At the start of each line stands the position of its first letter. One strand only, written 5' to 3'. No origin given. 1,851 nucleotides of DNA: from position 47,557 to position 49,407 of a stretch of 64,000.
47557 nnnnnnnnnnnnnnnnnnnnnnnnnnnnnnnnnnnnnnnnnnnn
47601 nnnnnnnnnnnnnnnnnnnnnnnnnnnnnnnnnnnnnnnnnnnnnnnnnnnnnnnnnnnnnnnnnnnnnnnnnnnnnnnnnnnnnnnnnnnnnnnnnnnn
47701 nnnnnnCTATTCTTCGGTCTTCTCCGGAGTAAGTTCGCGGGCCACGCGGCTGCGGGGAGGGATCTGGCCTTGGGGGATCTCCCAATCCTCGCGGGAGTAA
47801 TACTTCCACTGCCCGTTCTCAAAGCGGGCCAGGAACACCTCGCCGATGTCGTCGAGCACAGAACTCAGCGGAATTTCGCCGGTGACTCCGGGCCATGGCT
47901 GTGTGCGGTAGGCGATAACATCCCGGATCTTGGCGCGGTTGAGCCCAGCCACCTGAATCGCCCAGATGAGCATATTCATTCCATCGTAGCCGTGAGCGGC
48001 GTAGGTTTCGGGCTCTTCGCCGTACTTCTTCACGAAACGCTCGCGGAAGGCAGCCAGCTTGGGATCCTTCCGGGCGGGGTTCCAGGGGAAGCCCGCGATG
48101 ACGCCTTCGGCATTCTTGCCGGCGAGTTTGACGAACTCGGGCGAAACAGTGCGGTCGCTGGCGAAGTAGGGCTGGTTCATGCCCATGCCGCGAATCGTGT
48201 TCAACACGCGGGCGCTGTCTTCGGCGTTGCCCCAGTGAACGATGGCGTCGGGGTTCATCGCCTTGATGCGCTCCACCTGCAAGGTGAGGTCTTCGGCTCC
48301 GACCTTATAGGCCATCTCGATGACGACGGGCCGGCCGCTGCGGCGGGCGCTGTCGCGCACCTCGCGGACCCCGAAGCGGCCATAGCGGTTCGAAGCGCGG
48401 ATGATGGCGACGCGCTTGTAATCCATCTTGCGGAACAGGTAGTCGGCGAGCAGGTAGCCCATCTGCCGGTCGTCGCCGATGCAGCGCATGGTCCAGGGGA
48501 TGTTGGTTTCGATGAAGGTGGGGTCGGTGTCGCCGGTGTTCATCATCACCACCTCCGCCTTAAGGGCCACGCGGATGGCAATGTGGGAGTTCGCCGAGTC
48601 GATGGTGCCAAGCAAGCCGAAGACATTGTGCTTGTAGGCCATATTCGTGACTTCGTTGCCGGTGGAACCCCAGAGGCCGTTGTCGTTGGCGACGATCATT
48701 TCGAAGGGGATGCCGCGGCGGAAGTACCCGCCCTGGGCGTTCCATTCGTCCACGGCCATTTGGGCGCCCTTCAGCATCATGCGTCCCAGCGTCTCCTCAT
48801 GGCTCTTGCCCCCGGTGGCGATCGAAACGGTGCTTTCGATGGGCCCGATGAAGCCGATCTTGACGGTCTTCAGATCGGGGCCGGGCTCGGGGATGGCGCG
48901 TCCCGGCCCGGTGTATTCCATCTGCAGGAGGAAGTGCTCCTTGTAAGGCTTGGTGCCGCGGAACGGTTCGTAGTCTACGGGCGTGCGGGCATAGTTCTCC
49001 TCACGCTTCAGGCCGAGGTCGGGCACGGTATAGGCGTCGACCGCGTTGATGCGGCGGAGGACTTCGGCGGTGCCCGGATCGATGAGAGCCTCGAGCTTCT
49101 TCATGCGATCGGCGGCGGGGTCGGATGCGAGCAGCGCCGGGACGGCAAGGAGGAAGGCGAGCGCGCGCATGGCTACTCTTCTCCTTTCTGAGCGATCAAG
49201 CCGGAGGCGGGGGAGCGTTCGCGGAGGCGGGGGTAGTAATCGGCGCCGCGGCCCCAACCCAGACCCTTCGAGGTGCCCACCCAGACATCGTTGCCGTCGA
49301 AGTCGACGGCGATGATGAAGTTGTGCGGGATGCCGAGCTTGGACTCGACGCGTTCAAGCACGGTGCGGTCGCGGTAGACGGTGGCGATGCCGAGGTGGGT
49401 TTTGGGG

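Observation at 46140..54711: Translationally coupled six-gene operon of secreted FG-GAP, multihaem, propeller and orphan binding proteins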

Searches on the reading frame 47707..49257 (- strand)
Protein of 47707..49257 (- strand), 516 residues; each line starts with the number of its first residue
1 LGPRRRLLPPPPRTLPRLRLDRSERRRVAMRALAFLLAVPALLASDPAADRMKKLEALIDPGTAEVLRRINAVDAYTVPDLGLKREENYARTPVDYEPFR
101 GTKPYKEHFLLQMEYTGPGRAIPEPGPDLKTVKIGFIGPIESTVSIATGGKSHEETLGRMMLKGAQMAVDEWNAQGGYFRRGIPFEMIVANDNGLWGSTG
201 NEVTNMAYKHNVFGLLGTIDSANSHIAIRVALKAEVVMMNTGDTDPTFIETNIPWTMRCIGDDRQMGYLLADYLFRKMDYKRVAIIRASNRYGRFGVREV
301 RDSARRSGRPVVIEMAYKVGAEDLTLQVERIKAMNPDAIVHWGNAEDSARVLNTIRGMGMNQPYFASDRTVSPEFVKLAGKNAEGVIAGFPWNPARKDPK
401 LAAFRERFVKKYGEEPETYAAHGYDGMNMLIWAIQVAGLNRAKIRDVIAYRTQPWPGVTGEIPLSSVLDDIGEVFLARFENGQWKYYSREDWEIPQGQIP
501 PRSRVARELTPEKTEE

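Call 5: search_protein_families(library=pfam, proteins=[window:47707-49257:-], max_evalue=0.01)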
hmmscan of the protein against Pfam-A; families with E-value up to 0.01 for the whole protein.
window:47707-49257:- (516 aa): 3 families
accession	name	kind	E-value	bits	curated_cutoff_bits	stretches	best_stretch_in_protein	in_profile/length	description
PF13458.12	Peripla_BP_6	-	1.2e-42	147.3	31.7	1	131-461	1-319/343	Periplasmic binding protein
PF01094.35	ANF_receptor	-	3e-17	63.2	25.4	1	164-441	5-297/353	Receptor family ligand binding region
PF13433.12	Peripla_BP_5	-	4.2e-12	46.3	27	1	157-448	16-306/363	Periplasmic binding protein domain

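Call 6: search_protein_families(library=ncbifam, proteins=[window:47707-49257:-], max_evalue=0.01)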
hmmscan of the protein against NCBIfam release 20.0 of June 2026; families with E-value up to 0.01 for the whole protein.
window:47707-49257:- (516 aa): 2 families
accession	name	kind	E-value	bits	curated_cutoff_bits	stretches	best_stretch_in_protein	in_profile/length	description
NF011933.0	PRK15404.1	subfamily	1.4e-21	77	477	1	153-446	38-328/370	high-affinity branched-chain amino acid ABC transporter substrate-binding protein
TIGR03407.1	urea_ABC_UrtA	exception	1.3e-05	24.3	492.75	1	163-445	22-306/361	urea ABC transporter substrate-binding protein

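Call 37: search_solved_structures(query=window:47707-49170:-, max_evalue=0.00001, show_alignments=2)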
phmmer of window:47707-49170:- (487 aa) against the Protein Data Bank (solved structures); distinct sequences matched with E-value up to 0.00001: 29.
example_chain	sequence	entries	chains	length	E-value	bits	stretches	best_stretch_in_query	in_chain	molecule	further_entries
4gnr_A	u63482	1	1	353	3.7e-26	95.3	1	101-454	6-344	ABC transporter substrate-binding protein-branched chain amino acid transport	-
4mlc_A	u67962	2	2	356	1.1e-24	90.4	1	128-458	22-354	Extracellular ligand-binding receptor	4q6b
3ip5_A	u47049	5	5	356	1.9e-20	76.4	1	126-444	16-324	ABC transporter, substrate binding protein (Amino acid)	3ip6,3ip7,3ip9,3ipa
3ipc_A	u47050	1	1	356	2.1e-20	76.3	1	126-444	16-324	ABC transporter, substrate binding protein (Amino acid)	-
3hut_A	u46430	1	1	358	2.9e-20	75.9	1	127-432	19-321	putative branched-chain amino acid ABC transporter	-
3td9_A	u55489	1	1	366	4.3e-20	75.3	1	127-454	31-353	Branched chain amino acid ABC transporter, periplasmic amino acid-binding protein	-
1usg_A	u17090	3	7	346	1.8e-15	60.1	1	128-370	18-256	LEUCINE-SPECIFIC BINDING PROTEIN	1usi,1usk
1z15_A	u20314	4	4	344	2.2e-15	59.8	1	129-364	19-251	Leu/Ile/Val-binding protein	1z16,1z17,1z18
2lbp_A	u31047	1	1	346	4.3e-15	58.8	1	128-370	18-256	LEUCINE-BINDING PROTEIN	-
2liv_A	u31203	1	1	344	6e-15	58.3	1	129-364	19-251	LEUCINE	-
8z0g_A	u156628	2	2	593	1.2e-14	57.4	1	129-364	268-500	Leu/Ile/Val-binding protein,Leu/Ile/Val-binding protein,mNeonGreen | NeIle,Leu/Ile/Val-binding protein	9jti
4mpt_A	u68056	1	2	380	1.3e-14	57.3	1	129-411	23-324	Putative leu/ile/val-binding protein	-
4q6w_A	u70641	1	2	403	1.7e-14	56.9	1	129-411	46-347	Putative leu/ile/val-binding protein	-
8wch_A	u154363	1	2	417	3.1e-12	49.4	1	159-418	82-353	Probable Leu/Ile/Val-binding protein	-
3lkb_A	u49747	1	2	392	8.7e-11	44.6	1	240-416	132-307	Probable branched-chain amino acid ABC transporter, amino acid binding protein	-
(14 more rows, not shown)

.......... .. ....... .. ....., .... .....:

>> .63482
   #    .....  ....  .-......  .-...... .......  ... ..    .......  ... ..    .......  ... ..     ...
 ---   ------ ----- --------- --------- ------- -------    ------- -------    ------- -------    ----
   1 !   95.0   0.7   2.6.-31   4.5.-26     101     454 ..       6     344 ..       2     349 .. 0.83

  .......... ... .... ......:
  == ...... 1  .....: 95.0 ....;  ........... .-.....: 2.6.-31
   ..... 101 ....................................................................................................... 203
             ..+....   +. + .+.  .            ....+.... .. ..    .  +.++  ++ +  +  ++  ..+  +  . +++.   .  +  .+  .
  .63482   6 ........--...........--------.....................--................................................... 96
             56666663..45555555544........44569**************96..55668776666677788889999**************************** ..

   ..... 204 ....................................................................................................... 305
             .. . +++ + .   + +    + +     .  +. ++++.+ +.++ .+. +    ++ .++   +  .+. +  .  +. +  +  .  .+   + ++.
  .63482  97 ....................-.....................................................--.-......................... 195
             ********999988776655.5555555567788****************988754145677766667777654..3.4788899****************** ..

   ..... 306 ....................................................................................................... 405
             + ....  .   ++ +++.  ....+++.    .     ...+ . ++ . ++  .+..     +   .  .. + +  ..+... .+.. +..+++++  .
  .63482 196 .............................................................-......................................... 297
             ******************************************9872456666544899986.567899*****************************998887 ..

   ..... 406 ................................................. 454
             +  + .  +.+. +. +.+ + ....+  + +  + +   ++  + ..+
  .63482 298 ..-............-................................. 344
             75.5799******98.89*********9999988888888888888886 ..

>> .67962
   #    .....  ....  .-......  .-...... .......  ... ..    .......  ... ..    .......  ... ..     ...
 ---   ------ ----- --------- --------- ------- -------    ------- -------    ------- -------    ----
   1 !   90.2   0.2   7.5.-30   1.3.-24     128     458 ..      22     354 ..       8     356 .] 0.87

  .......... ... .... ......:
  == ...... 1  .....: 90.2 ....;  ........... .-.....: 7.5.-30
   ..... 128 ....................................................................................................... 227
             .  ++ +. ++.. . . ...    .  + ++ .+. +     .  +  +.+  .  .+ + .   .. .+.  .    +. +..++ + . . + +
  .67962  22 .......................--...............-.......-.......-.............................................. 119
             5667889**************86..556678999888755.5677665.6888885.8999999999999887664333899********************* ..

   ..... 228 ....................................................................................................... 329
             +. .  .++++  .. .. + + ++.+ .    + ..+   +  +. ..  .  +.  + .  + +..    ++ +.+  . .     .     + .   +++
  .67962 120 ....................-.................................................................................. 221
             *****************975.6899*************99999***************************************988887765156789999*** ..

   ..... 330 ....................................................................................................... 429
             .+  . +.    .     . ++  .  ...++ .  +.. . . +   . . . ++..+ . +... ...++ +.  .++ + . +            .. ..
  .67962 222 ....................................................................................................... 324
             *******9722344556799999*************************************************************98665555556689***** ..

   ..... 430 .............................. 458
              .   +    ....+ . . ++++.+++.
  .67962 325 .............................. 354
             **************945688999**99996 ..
